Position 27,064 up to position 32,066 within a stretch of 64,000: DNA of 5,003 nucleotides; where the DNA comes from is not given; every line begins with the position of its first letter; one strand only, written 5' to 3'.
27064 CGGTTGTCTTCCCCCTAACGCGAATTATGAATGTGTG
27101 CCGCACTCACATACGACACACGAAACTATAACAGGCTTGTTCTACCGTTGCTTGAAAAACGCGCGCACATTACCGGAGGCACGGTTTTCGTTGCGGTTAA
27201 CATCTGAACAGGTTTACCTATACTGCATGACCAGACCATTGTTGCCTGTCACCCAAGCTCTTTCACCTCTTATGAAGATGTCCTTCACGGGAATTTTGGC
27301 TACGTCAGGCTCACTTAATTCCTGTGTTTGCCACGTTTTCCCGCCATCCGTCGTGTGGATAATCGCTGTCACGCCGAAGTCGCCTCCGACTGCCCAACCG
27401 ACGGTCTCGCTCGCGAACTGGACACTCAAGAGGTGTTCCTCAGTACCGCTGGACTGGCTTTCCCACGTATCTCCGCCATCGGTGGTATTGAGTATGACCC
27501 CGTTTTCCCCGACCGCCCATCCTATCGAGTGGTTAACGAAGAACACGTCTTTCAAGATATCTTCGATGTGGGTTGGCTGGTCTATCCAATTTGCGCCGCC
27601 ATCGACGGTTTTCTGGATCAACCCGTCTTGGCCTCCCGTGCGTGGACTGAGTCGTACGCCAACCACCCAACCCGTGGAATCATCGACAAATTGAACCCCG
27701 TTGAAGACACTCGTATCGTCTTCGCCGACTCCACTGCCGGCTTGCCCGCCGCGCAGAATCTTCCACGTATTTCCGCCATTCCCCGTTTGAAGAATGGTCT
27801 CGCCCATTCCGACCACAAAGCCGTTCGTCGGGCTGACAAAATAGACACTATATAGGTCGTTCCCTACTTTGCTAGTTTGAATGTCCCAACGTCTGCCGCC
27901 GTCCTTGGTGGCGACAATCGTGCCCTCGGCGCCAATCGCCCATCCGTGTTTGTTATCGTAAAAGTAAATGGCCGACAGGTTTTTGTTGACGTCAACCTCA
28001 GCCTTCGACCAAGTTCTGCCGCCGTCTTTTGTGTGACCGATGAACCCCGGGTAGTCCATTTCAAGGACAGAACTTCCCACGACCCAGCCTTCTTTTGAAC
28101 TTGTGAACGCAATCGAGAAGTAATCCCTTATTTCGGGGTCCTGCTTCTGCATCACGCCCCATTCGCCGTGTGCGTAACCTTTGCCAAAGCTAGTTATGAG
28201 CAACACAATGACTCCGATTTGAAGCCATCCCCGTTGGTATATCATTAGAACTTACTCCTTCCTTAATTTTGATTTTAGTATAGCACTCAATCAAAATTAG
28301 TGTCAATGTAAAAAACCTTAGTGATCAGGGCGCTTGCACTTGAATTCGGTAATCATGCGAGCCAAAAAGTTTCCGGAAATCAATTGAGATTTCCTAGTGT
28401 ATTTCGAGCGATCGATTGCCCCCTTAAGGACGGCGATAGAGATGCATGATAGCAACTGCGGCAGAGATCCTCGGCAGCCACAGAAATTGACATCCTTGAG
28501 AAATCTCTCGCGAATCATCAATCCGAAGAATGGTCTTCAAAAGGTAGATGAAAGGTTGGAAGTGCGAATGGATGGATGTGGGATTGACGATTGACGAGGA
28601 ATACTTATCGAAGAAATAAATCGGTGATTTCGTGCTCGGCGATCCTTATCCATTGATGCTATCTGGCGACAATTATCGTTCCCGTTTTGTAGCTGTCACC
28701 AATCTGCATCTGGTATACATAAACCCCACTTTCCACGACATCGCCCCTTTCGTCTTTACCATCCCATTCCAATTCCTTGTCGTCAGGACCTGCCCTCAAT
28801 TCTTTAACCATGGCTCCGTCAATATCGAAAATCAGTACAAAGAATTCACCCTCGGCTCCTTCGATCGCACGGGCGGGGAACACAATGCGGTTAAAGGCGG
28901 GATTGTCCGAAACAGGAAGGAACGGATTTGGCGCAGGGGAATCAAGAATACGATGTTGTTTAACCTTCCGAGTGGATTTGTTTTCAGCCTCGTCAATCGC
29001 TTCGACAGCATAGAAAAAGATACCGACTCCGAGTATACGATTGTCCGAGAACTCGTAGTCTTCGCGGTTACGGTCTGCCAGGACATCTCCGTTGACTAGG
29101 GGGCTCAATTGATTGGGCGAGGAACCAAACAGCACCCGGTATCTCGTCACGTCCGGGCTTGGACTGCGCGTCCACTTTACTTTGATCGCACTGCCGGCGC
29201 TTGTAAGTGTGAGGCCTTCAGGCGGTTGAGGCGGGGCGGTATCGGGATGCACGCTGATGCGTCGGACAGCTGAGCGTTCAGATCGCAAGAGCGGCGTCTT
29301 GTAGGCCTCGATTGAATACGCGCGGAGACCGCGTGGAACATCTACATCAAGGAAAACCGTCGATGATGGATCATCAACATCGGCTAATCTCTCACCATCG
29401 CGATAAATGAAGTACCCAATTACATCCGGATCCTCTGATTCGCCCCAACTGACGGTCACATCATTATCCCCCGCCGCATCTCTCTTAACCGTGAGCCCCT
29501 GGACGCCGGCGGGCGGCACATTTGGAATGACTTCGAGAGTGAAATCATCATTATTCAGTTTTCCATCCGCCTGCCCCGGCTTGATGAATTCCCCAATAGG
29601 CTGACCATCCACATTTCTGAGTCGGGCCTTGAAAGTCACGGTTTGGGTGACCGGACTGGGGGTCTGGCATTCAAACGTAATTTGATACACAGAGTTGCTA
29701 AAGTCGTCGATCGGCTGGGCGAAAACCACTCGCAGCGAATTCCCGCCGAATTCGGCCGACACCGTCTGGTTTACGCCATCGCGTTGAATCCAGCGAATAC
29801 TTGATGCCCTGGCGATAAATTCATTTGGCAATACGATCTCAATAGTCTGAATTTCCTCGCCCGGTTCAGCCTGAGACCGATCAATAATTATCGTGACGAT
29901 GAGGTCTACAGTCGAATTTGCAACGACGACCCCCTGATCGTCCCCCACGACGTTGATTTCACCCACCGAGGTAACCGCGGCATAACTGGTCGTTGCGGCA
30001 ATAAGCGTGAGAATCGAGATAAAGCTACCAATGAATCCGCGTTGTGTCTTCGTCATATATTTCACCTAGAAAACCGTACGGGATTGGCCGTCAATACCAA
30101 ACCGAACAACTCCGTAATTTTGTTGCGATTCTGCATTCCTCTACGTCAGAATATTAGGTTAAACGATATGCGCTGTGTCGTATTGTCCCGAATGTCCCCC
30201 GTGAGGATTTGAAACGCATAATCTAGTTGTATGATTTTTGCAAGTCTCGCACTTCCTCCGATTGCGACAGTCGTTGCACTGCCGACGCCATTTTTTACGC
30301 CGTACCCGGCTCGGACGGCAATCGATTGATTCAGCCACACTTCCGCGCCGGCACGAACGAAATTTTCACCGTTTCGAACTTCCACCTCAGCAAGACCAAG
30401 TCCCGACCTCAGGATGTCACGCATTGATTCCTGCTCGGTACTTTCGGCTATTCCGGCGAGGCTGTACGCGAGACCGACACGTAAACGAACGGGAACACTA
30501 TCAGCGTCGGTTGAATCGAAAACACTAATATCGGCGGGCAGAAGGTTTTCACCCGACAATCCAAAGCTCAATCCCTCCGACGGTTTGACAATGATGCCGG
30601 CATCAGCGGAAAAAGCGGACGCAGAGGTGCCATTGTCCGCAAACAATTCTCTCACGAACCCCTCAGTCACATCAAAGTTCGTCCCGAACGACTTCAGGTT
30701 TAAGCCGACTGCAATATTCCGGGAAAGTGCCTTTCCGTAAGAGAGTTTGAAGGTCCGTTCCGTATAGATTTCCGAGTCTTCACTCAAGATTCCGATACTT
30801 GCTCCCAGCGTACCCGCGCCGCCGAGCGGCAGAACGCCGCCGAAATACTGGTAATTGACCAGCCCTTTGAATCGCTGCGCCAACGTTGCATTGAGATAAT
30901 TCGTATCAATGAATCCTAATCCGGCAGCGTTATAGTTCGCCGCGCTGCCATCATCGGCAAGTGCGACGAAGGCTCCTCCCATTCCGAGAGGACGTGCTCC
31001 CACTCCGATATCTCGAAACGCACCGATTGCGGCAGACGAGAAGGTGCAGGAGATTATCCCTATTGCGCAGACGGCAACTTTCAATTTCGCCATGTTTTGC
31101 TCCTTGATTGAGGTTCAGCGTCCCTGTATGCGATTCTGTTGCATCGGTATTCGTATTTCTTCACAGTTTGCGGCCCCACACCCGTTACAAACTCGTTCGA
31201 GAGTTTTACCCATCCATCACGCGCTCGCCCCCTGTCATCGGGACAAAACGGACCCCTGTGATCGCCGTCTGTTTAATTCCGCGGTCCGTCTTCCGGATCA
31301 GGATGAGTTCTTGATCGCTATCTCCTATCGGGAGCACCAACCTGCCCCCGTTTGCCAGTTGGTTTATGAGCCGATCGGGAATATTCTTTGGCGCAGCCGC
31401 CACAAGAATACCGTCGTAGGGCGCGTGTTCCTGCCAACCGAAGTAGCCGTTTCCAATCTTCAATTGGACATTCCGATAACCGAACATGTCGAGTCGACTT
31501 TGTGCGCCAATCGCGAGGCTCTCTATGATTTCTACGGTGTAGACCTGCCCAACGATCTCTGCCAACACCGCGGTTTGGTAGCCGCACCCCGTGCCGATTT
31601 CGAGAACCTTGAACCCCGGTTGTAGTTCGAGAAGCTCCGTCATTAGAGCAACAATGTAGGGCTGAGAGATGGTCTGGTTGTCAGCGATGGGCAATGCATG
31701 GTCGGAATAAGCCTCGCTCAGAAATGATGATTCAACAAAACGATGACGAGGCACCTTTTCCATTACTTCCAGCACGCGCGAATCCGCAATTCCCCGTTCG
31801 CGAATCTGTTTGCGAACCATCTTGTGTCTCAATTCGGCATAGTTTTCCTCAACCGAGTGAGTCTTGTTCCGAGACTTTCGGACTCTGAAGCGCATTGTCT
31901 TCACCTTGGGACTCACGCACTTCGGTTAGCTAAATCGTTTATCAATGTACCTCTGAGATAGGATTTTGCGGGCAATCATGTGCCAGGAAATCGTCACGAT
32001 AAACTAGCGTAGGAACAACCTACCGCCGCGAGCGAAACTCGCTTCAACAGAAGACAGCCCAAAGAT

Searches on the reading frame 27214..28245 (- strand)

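Call 41: search_protein_families(library=pfam, proteins=[window:27214-28245:-], max_evalue=0.00001)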
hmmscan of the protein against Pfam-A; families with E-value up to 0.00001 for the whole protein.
window:27214-28245:- (343 aa): 2 families
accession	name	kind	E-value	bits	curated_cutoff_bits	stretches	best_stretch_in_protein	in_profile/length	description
PF14870.12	PSII_BNR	-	1.3e-34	120.3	27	4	78-162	8-95/303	Photosynthesis system II assembly factor YCF48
PF15902.12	Sortilin-Vps10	-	1.7e-06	27.5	33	0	72-128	6-65/446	Sortilin, neurotensin receptor 3,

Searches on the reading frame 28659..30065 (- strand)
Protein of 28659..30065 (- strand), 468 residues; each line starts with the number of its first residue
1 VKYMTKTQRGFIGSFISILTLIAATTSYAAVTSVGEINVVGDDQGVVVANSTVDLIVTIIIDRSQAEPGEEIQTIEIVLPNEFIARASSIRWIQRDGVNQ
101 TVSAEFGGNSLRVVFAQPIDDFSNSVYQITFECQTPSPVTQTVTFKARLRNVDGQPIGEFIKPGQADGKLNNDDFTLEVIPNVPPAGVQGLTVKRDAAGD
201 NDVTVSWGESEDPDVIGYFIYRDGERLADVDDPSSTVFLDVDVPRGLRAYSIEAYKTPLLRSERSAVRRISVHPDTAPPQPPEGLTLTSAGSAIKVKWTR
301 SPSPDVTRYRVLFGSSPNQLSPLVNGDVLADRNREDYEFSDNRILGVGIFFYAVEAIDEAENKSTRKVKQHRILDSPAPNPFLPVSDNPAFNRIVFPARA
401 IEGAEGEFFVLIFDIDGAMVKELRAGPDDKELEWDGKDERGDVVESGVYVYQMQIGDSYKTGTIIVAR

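Call 41: search_protein_families(library=pfam, proteins=[window:28659-30065:-], max_evalue=0.00001)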
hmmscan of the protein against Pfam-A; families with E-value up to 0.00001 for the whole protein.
window:28659-30065:- (468 aa): 1 family
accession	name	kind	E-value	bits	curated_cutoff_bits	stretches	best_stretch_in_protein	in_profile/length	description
PF13860.13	FlgD_ig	-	9.7e-06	25.9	27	0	404-454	21-74/79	FlgD Ig-like domain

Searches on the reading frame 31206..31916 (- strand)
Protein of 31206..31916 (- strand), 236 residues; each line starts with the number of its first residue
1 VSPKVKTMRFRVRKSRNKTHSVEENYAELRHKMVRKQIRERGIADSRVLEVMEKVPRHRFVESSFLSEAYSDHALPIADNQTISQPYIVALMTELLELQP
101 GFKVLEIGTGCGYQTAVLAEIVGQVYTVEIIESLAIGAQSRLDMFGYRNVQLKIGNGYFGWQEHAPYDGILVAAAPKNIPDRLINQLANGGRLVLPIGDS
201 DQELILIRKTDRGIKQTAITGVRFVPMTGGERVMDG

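Call 41: search_protein_families(library=pfam, proteins=[window:31206-31916:-], max_evalue=0.00001)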
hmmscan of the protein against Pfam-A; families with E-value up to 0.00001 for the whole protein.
window:31206-31916:- (236 aa): 2 families
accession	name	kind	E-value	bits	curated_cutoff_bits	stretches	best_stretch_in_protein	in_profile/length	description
PF01135.25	PCMT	-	1.4e-66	224.8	20.3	1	31-231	4-209/210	Protein-L-isoaspartate(D-aspartate) O-methyltransferase (PCMT)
PF00398.26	RrnaAD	-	4.3e-07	29.8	24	1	94-189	24-121/263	Ribosomal RNA adenine dimethylase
